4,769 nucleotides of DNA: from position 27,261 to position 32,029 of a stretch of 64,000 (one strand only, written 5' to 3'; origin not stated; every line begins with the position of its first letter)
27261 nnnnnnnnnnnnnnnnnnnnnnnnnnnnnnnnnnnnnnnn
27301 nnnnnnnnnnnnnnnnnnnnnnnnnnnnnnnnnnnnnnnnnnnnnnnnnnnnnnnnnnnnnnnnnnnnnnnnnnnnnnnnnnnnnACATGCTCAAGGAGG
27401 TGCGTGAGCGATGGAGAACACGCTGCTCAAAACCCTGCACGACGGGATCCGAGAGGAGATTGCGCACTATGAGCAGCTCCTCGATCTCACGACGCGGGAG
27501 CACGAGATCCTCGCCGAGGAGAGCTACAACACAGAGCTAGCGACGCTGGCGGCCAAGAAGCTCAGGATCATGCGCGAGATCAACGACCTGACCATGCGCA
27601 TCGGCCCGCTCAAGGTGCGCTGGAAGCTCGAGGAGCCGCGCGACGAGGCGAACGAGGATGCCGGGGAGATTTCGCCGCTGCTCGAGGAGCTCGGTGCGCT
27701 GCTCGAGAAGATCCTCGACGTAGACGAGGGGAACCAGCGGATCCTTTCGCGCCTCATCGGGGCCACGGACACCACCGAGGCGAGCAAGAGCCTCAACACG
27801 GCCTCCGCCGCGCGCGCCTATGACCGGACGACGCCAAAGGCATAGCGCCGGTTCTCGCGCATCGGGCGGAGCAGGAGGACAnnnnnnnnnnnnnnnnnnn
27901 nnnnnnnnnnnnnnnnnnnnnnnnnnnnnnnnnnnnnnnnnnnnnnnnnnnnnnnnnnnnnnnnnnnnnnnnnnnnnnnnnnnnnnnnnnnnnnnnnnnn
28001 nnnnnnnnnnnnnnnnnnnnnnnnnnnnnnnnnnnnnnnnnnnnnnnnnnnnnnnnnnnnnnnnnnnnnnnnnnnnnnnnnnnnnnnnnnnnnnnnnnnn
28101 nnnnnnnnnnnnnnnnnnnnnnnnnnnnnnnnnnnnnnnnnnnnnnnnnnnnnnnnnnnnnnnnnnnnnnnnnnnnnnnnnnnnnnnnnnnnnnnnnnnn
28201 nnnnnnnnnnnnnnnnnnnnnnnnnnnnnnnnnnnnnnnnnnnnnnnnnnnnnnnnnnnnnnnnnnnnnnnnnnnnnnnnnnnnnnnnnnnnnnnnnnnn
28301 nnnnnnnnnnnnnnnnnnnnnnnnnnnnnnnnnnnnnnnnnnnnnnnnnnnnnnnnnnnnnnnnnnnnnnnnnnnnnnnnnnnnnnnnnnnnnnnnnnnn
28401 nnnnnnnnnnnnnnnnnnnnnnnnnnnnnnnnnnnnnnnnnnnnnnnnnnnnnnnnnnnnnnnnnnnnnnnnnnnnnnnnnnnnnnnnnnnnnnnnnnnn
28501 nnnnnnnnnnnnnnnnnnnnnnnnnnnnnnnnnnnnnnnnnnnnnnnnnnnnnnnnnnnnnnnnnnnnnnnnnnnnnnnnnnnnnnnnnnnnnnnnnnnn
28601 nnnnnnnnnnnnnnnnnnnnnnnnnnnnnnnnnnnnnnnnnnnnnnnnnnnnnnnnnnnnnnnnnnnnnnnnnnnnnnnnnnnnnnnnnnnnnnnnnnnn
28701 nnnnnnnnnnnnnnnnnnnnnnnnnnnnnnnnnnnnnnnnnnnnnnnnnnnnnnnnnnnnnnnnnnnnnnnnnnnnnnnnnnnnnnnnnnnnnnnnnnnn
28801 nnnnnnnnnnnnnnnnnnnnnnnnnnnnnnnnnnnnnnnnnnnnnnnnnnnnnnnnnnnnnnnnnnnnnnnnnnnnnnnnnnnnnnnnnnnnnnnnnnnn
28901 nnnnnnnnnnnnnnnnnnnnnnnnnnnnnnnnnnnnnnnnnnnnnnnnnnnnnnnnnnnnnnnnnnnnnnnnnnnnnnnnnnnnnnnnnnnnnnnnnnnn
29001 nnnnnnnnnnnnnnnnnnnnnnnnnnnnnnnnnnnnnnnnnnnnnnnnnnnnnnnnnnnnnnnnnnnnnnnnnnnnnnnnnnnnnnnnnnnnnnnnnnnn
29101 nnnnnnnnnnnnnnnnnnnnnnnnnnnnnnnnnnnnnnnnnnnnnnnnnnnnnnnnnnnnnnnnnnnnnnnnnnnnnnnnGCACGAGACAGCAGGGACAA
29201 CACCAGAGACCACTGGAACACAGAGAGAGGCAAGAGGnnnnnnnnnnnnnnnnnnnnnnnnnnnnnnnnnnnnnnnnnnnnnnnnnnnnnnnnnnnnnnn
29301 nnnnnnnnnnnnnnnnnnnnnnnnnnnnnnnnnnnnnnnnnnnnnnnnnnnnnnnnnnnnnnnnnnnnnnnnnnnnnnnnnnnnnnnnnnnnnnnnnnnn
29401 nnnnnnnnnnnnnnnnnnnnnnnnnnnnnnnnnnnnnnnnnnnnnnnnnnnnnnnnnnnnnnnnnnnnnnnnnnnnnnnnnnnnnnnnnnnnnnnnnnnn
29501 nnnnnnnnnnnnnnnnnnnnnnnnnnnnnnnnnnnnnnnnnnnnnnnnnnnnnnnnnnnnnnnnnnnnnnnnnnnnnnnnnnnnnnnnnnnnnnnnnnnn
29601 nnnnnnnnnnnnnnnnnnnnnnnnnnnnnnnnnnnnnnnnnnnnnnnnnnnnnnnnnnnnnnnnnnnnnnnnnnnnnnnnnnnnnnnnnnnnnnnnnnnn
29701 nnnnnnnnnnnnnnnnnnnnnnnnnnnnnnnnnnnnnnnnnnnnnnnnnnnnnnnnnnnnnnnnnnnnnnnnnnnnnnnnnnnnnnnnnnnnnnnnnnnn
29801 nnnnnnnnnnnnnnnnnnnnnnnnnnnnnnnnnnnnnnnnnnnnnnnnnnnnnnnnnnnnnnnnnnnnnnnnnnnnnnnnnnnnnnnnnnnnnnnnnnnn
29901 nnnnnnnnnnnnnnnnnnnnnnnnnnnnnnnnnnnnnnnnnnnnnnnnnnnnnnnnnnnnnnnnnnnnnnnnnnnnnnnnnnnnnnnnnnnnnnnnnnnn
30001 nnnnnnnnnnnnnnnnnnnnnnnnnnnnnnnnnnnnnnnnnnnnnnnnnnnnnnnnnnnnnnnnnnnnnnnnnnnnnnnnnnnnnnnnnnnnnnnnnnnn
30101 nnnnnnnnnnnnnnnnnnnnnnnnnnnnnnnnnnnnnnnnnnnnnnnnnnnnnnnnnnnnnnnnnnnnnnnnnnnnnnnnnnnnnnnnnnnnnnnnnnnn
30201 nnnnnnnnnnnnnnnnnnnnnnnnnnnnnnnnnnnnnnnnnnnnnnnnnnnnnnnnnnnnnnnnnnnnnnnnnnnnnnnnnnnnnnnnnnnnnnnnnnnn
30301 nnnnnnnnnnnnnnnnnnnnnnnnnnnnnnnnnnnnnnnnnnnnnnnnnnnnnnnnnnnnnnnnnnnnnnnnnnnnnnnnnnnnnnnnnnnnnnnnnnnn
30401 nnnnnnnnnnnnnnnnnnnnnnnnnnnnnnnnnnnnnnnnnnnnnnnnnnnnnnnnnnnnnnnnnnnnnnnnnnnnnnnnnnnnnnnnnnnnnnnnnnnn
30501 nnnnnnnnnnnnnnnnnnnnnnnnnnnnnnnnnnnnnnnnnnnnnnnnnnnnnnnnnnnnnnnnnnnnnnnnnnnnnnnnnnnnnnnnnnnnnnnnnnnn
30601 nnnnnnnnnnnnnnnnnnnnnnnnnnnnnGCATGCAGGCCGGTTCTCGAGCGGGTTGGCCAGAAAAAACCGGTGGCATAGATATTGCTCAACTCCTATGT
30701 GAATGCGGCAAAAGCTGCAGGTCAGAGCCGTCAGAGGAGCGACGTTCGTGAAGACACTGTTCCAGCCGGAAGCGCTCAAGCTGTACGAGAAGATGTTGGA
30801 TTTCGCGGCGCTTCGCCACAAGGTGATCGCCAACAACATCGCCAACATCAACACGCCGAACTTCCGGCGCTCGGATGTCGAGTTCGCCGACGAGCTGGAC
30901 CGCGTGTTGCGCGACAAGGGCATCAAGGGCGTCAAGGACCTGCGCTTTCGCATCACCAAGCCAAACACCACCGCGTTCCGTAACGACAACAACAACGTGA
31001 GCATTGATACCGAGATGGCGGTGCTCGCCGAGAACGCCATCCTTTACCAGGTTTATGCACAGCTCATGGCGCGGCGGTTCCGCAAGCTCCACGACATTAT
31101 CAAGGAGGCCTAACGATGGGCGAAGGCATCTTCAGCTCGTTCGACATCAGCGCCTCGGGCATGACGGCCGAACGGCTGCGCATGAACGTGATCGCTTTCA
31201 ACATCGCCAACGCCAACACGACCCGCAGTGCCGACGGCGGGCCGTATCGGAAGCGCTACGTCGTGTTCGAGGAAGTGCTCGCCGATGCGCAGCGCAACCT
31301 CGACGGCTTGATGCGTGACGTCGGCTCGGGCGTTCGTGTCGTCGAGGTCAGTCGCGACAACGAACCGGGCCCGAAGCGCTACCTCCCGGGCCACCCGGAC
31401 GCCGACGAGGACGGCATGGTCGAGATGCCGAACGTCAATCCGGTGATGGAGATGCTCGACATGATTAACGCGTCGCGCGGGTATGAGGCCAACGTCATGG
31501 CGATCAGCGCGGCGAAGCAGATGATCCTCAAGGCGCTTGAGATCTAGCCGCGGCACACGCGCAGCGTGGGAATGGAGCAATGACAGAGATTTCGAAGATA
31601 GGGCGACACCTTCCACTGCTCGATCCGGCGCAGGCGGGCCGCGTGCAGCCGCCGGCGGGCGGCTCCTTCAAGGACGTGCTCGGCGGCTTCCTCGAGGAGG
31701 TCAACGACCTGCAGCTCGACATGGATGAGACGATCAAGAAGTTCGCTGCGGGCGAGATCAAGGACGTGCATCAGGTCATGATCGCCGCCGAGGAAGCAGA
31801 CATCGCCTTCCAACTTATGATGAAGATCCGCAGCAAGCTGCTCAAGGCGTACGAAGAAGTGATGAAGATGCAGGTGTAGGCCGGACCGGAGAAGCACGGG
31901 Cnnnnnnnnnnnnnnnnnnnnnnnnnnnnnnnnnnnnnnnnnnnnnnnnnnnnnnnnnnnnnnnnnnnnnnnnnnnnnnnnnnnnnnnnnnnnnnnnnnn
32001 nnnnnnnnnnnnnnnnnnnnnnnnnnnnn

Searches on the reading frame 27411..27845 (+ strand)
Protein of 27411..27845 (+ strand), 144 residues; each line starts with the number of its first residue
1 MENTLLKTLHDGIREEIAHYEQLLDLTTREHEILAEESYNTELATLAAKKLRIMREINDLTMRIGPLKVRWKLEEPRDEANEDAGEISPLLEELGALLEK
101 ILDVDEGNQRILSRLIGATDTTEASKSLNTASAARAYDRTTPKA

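Call 3: search_protein_families(library=pfam, proteins=[window:27411-27845:+], max_evalue=0.1)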
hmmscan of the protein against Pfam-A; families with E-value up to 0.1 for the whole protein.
window:27411-27845:+ (144 aa): 3 families
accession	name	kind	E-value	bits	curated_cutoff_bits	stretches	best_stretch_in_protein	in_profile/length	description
PF05130.17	FlgN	-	1.6e-08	35.5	30.5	1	1-120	1-123/147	FlgN protein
PF03528.20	Rabaptin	-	0.0026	17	26.7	1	11-110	100-203/486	Rabaptin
PF24531.2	ANC1_spectrin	-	0.012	16.4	27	1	52-116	8-71/95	Nuclear anchorage protein 1, spectrin repeat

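Call 72: search_protein_families(library=ncbifam, proteins=[window:27411-27845:+], max_evalue=0.001)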
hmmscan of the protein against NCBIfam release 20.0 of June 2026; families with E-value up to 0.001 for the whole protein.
window:27411-27845:+ (144 aa): 0 families

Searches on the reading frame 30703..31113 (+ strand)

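Call 16: search_protein_families(library=pfam, proteins=[window:30703-31113:+], max_evalue=0.00001)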
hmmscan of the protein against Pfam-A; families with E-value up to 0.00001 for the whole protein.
window:30703-31113:+ (136 aa): 1 family
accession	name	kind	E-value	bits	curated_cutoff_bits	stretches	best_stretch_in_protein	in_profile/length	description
PF00460.25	Flg_bb_rod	-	1.9e-06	28.2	20.7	1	38-55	14-31/31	Flagella basal body rod protein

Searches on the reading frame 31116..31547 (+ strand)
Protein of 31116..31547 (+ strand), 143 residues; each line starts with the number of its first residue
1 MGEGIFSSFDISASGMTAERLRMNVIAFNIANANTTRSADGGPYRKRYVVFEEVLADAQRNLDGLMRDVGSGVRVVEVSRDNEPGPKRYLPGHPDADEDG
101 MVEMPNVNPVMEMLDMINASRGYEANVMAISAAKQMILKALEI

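Call 16: search_protein_families(library=pfam, proteins=[window:31116-31547:+], max_evalue=0.00001)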
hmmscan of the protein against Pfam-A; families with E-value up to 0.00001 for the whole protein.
window:31116-31547:+ (143 aa): 2 families
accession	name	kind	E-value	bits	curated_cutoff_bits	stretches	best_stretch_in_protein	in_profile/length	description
PF06429.18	Flg_bbr_C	-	3.1e-14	52.6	23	1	99-142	2-45/46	Flagellar basal body rod FlgEFG protein C-terminal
PF00460.25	Flg_bb_rod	-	7.7e-08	32.6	20.7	1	10-37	2-29/31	Flagella basal body rod protein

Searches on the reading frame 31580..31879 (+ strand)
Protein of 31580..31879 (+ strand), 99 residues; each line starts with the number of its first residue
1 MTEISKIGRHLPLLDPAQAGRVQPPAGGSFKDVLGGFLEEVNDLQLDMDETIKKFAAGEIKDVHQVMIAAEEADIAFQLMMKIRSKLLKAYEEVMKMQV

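Call 16: search_protein_families(library=pfam, proteins=[window:31580-31879:+], max_evalue=0.00001)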
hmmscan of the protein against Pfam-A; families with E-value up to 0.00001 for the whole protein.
window:31580-31879:+ (99 aa): 1 family
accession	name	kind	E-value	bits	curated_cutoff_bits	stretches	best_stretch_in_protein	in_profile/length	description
PF02049.23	FliE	-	3e-26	91.8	22.4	1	20-99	10-89/89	Flagellar hook-basal body complex protein FliE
